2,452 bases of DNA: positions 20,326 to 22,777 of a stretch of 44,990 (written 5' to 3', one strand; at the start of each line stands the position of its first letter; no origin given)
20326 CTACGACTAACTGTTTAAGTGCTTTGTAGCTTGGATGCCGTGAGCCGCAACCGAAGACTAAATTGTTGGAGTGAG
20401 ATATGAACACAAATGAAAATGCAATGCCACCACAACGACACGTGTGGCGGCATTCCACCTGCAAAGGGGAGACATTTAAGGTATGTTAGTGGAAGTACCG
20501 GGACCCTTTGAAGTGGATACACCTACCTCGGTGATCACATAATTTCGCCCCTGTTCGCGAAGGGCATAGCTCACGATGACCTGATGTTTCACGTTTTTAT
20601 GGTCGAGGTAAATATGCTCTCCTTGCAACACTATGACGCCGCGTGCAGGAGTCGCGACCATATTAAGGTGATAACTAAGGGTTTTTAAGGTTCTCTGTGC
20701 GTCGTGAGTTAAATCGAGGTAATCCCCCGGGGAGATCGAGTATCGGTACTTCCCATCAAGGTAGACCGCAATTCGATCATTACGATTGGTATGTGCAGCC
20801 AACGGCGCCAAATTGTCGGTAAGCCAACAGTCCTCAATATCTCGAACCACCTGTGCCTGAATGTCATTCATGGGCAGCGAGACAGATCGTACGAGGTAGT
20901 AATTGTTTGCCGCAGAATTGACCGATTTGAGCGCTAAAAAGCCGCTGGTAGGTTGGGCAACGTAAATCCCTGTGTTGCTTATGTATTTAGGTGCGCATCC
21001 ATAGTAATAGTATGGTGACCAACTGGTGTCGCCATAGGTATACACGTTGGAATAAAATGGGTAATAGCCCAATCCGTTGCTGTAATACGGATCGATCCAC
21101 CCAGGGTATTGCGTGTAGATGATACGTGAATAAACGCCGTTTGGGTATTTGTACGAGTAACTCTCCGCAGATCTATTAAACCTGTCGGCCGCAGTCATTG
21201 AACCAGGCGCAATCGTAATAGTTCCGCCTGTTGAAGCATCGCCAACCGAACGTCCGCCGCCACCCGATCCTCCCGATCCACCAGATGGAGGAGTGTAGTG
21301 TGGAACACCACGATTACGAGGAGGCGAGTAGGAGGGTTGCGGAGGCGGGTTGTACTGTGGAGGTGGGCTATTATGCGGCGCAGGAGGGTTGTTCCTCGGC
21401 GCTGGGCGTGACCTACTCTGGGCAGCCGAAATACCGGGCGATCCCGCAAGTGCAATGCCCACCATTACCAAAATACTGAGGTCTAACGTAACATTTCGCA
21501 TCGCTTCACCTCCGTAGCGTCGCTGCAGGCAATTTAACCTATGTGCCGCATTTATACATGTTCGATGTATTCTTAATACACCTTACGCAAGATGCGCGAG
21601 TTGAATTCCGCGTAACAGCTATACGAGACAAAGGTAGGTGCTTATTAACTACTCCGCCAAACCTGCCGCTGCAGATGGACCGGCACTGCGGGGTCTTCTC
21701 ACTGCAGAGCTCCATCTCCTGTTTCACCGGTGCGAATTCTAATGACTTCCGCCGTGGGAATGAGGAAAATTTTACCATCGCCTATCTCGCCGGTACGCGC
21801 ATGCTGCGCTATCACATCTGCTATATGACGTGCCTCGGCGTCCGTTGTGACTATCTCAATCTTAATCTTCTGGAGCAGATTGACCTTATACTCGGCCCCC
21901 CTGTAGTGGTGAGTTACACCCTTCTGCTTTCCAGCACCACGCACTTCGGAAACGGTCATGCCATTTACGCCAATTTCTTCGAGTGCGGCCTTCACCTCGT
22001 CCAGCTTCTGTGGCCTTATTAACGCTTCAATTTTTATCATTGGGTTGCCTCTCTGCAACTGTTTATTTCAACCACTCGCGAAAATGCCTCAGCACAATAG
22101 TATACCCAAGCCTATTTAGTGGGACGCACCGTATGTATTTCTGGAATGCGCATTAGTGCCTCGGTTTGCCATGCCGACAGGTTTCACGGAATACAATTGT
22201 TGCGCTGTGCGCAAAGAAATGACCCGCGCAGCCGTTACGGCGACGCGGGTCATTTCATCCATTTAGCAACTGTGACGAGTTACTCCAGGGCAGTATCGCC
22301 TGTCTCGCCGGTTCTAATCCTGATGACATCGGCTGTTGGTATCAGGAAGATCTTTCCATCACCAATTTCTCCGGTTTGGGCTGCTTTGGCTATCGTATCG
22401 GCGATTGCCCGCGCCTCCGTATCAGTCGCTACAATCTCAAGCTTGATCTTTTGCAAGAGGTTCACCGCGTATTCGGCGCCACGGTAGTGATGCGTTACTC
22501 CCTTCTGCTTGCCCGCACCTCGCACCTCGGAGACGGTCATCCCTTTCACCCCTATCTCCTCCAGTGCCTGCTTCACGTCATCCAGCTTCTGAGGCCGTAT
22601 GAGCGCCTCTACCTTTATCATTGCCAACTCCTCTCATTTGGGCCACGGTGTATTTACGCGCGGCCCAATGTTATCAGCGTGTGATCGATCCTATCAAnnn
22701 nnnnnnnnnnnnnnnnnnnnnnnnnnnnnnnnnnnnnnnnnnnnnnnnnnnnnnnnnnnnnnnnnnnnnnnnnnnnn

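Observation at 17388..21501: Co-oriented cluster of secreted low-complexity proteins sharing a Tyr-rich '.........' segment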

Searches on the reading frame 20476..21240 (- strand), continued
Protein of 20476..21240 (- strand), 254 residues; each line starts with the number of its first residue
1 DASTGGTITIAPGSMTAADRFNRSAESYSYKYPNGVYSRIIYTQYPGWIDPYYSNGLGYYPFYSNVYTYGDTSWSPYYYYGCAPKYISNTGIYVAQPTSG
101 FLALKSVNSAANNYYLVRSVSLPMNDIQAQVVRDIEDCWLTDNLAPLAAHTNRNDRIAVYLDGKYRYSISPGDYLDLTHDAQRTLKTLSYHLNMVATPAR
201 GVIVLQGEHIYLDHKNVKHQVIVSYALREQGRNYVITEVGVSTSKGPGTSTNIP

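Call 47: list_cluster_members(proteins=[P0001, P0002, P0004, P0005, P0010, P0011, P0013, P0015, P0018, P0030])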
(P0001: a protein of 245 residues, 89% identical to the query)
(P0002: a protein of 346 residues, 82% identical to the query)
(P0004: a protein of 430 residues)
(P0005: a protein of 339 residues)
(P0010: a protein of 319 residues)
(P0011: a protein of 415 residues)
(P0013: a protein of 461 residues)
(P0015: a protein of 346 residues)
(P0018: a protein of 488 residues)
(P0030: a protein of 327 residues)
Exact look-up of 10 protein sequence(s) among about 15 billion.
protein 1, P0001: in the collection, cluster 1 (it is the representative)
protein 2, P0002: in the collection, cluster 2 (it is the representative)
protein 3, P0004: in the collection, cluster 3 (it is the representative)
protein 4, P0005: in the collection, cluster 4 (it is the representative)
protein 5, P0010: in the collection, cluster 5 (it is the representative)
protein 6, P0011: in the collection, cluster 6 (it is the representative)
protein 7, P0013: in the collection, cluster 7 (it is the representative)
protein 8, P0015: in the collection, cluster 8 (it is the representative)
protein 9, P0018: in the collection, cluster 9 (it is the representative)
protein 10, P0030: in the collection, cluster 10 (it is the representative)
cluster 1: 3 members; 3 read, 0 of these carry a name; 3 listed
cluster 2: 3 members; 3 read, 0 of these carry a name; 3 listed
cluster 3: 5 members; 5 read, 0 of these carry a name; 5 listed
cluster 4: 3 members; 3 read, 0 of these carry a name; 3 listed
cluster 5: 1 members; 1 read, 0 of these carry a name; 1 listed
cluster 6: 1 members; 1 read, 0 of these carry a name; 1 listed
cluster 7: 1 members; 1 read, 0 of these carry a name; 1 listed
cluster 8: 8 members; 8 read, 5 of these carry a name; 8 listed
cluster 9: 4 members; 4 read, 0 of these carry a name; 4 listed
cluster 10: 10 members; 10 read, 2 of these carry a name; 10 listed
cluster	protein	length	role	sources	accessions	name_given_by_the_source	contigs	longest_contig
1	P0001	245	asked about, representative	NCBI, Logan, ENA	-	-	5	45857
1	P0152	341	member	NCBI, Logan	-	-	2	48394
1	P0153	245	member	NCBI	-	-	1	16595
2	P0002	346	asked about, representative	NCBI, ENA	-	-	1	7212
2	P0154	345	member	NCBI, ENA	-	-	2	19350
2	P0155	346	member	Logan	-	-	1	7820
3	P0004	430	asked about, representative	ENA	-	-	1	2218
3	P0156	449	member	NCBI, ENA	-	-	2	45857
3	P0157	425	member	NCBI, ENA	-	-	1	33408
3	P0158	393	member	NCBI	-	-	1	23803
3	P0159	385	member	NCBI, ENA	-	-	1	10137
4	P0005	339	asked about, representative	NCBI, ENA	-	-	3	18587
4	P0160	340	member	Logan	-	-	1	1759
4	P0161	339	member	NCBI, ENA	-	-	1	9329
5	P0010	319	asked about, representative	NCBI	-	-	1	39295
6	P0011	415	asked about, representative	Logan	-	-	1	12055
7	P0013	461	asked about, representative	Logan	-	-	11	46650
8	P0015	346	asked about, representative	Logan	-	-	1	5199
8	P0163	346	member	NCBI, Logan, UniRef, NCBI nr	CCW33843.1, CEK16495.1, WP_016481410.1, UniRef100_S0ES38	Domain of unknown function (DUF4440) [Chthonomonas calidirosea] | Uncharacterized protein n=1 Tax=Chthonomonas calidirosea (strain DSM 23976 / ICMP 18418 / ... | hypothetical protein [Chthonomonas calidirosea]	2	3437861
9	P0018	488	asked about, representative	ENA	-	-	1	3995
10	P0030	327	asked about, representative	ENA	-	-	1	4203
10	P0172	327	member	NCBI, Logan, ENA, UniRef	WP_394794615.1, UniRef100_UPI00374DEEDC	nuclear transport factor 2 family protein [Armatimonas sp.] | nuclear transport factor 2 family protein n=1 Tax=Armatimonas sp. TaxID=1872638 ...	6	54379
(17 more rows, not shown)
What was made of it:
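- Closest known: Pfam DUF4440. Same: Public records label relatives 'DUF4440' or 'nuclear transport factor 2 family protein' (call 47).
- Taxonomy and existing labels: call 47.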

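Call 48: find_encoding_contigs(protein=P0163, flank=10000, max_places=2)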
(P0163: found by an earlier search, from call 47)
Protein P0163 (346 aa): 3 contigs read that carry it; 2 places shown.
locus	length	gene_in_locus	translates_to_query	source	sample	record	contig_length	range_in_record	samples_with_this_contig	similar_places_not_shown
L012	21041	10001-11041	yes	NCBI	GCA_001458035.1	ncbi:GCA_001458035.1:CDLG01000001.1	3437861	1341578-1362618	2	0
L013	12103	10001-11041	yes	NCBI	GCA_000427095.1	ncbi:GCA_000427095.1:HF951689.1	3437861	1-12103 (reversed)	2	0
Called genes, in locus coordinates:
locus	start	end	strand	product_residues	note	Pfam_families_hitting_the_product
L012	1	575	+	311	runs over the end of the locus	PF18144:SMODS (weak), PF01909:NTP_transf_2 (weak), PF26305:CD_NTase_C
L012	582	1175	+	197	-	PF23471:Cap15_TM, PF18153:Cap15_CD_rec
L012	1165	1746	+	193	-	PF04851:ResIII (weak)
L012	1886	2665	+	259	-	-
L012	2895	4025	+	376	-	PF03462:PCRF, PF00472:RF-1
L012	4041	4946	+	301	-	PF17827:PrmC_N, PF05175:MTS, PF13649:Methyltransf_25 (weak), PF13847:Methyltransf_31 (weak)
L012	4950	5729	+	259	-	PF00005:ABC_tran, PF13304:AAA_21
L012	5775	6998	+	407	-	PF02517:Rce1-like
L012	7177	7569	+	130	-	PF04134:DCC1-like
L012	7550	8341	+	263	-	PF06314:ADC (faint), PF09844:DUF2071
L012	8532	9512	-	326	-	PF07136:DUF1385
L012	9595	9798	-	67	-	PF01197:Ribosomal_L31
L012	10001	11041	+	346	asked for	-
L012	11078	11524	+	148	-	-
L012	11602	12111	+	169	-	PF01757:Acyl_transf_3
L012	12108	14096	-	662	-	-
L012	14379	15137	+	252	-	PF00535:Glycos_transf_2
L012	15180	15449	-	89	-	PF14242:DUF4342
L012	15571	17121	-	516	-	PF00682:HMGL-like, PF22617:HCS_D2, PF08502:LeuA_dimer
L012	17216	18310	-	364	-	PF02826:2-Hacid_dh_C (weak), PF03446:NAD_binding_2 (weak), PF03807:F420_oxidored (weak), PF07991:KARI_N, PF01450:KARI_C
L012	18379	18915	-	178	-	-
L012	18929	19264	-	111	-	-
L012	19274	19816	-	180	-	PF13291:ACT_4 (weak), PF01842:ACT, PF22629:ACT_AHAS_ss, PF13710:ACT_5, PF10369:ALS_ss_C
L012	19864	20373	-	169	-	-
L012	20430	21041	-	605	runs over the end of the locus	PF02776:TPP_enzyme_N, PF00205:TPP_enzyme_M, PF02775:TPP_enzyme_C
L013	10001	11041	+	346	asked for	-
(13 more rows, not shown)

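Call 49: find_encoding_contigs(protein=P0172, flank=10000, max_places=2)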
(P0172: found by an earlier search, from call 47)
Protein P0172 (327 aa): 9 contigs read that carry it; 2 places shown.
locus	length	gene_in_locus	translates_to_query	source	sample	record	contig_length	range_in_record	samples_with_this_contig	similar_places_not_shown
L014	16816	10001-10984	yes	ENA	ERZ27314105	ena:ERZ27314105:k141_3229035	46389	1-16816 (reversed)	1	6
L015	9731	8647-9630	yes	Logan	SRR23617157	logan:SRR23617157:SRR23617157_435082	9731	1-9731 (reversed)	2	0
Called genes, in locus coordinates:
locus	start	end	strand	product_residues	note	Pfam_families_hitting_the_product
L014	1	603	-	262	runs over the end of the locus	PF03631:Virul_fac_BrkB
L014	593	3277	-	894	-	PF00690:Cation_ATPase_N, PF00122:E1-E2_ATPase, PF13246:Cation_ATPase, PF00702:Hydrolase, PF12710:HAD (weak), PF08282:Hydrolase_3 (faint), PF00689:Cation_ATPase_C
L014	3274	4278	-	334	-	PF00389:2-Hacid_dh, PF02826:2-Hacid_dh_C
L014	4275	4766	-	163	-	PF03073:TspO_MBR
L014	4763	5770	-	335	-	PF16884:ADH_N_2, PF00107:ADH_zinc_N, PF13602:ADH_zinc_N_2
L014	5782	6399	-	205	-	PF00258:Flavodoxin_1, PF02525:Flavodoxin_2 (weak), PF12724:Flavodoxin_5, PF03358:FMN_red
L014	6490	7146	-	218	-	PF04972:BON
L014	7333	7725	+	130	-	-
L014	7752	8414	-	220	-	-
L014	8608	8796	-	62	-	-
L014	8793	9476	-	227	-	-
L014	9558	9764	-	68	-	-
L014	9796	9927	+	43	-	-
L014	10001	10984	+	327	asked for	PF13474:SnoaL_3 (weak)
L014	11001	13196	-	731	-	PF00072:Response_reg, PF08447:PAS_3, PF00989:PAS, PF13188:PAS_8, PF13426:PAS_9, PF00989:PAS, PF08447:PAS_3, PF07568:HisKA_2, +5 more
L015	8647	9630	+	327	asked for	PF13474:SnoaL_3 (weak)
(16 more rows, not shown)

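Call 77: find_encoding_contigs(protein=P0010, flank=7000, max_places=1)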
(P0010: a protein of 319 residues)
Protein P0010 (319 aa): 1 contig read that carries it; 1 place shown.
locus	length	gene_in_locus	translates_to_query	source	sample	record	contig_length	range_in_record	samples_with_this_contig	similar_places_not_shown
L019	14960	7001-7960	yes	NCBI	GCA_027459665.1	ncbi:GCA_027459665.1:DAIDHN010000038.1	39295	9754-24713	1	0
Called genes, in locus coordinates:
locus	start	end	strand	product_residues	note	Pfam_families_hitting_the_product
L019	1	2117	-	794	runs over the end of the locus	PF09364:XFP_N, PF03894:XFP, PF09363:XFP_C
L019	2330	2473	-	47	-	-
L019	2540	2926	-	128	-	PF00903:Glyoxalase, PF12681:Glyoxalase_2 (weak)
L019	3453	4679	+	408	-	PF07642:BBP2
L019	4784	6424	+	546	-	PF00909:Ammonium_transp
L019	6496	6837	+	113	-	PF00543:P-II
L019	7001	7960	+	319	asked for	-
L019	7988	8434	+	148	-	-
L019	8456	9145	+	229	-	-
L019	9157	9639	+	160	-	-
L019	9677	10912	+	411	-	PF01435:Peptidase_M48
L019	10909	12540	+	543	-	PF16949:ABC_tran_2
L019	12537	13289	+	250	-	-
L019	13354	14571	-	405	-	PF00082:Peptidase_S8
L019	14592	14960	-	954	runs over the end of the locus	PF00515:TPR_1 (faint), PF07719:TPR_2 (faint), PF13424:TPR_12 (weak), PF12770:CHAT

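Call 78: find_encoding_contigs(protein=P0013, flank=7000, max_places=1)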
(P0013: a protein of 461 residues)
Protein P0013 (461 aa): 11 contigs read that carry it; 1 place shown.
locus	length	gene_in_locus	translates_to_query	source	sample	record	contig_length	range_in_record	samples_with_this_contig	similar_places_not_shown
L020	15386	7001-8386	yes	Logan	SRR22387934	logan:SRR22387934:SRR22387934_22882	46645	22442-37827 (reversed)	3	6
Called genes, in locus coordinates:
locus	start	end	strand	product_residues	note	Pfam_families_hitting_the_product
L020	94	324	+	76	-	PF06289:FlbD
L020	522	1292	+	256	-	PF20560:MotA_N, PF01618:MotA_ExbB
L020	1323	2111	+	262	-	PF13677:MotB_plug, PF00691:OmpA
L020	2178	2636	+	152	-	PF03748:FliL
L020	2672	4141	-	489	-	-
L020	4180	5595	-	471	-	PF01546:Peptidase_M20, PF07687:M20_dimer (faint)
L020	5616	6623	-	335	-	PF01408:GFO_IDH_MocA, PF02894:GFO_IDH_MocA_C, PF22725:GFO_IDH_MocA_C3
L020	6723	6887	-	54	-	-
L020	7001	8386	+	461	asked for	-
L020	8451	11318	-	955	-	PF00675:Peptidase_M16, PF05193:Peptidase_M16_C, PF00675:Peptidase_M16, PF05193:Peptidase_M16_C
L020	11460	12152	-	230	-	PF20582:UPF0758_N, PF04002:RadC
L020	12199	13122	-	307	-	-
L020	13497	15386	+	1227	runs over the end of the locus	PF04616:Glyco_hydro_43 (faint)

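Call 81: list_cluster_members(proteins=[P0006, P0024, P0041, P0063, P0087, P0096, P0110, P0130, P0146, P0150])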
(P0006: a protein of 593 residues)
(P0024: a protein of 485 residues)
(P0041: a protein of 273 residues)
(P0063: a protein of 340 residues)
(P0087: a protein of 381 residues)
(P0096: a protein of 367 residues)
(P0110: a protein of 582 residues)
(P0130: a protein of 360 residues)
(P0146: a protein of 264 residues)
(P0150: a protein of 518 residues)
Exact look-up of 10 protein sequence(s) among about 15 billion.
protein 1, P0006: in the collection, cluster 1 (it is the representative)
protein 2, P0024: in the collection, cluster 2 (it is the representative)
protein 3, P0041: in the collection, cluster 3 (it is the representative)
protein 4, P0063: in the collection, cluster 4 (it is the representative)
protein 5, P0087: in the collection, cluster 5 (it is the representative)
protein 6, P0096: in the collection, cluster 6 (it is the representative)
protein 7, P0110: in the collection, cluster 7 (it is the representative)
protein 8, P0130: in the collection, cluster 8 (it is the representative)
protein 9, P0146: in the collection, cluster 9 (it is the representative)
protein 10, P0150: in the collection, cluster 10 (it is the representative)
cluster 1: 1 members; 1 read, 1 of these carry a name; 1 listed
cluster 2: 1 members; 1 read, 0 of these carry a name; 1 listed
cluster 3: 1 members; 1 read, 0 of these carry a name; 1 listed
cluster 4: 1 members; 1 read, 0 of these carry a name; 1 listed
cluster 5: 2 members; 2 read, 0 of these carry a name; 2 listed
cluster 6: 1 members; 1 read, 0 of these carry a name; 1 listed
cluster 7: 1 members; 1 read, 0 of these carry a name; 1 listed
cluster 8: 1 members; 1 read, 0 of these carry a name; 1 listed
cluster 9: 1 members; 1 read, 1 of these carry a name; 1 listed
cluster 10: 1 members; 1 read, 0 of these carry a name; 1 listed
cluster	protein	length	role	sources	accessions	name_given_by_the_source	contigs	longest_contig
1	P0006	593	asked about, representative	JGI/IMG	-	hypothetical protein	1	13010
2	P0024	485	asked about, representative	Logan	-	-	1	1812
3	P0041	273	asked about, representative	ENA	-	-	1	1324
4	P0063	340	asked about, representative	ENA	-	-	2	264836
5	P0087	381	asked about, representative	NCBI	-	-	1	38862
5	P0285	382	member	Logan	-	-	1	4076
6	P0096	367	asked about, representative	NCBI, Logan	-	-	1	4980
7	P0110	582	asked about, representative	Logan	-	-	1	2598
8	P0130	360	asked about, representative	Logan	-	-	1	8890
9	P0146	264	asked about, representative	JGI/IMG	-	hypothetical protein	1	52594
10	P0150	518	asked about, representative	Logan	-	-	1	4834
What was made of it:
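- Tried and rejected: No names are available (call 81).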

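Call 84: find_encoding_contigs(protein=P0152, flank=1000, max_places=3)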
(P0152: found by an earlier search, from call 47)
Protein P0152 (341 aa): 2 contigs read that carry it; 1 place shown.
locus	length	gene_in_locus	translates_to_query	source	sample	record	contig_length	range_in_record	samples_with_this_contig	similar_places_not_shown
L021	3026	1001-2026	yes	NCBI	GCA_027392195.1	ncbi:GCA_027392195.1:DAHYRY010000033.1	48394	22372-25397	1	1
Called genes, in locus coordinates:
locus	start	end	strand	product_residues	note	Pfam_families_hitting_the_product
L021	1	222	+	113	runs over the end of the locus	PF00543:P-II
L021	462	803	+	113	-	PF00543:P-II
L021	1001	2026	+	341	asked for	-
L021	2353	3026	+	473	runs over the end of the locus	-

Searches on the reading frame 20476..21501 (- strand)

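Call 3: search_protein_families(library=pfam, proteins=[window:20476-21501:-], max_evalue=1)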
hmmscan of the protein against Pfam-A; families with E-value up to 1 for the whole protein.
window:20476-21501:- (341 aa): 1 family
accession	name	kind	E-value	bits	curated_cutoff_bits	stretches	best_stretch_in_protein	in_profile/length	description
PF22625.2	ECR1_N_2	-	0.46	10.8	27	1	97-128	4-35/51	Exosome RNA binding protein RRP4 N-terminal domain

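Call 4: search_protein_families(library=ncbifam, proteins=[window:20476-21501:-], max_evalue=1)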
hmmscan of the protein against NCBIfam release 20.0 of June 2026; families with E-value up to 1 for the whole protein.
window:20476-21501:- (341 aa): 0 families

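Call 66: search_protein_families(library=phrogs, proteins=[window:20476-21501:-], max_evalue=0.1)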
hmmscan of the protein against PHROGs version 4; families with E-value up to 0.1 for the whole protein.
window:20476-21501:- (341 aa): 0 families

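Call 67: search_protein_families(library=padloc, proteins=[window:20476-21501:-], max_evalue=0.1)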
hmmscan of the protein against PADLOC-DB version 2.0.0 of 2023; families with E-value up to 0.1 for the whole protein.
window:20476-21501:- (341 aa): 0 families

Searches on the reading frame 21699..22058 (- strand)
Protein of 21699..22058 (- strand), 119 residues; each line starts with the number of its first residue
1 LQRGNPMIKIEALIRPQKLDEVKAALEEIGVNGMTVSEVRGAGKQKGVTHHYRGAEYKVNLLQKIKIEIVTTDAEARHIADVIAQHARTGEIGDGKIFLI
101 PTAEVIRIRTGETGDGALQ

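Call 72: search_protein_families(library=pfam, proteins=[window:21699-22058:-], max_evalue=0.01)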
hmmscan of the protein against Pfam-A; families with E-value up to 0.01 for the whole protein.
window:21699-22058:- (119 aa): 1 family
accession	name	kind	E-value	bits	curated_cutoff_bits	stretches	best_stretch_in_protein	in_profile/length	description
PF00543.27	P-II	-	1.3e-29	103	25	1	7-112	1-102/102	Nitrogen regulatory protein P-II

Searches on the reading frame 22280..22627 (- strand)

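Call 72: search_protein_families(library=pfam, proteins=[window:22280-22627:-], max_evalue=0.01)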
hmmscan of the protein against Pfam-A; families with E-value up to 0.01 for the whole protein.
window:22280-22627:- (115 aa): 1 family
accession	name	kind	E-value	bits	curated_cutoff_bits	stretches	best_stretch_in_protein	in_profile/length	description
PF00543.27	P-II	-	1.1e-30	106.4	25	1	3-108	1-102/102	Nitrogen regulatory protein P-II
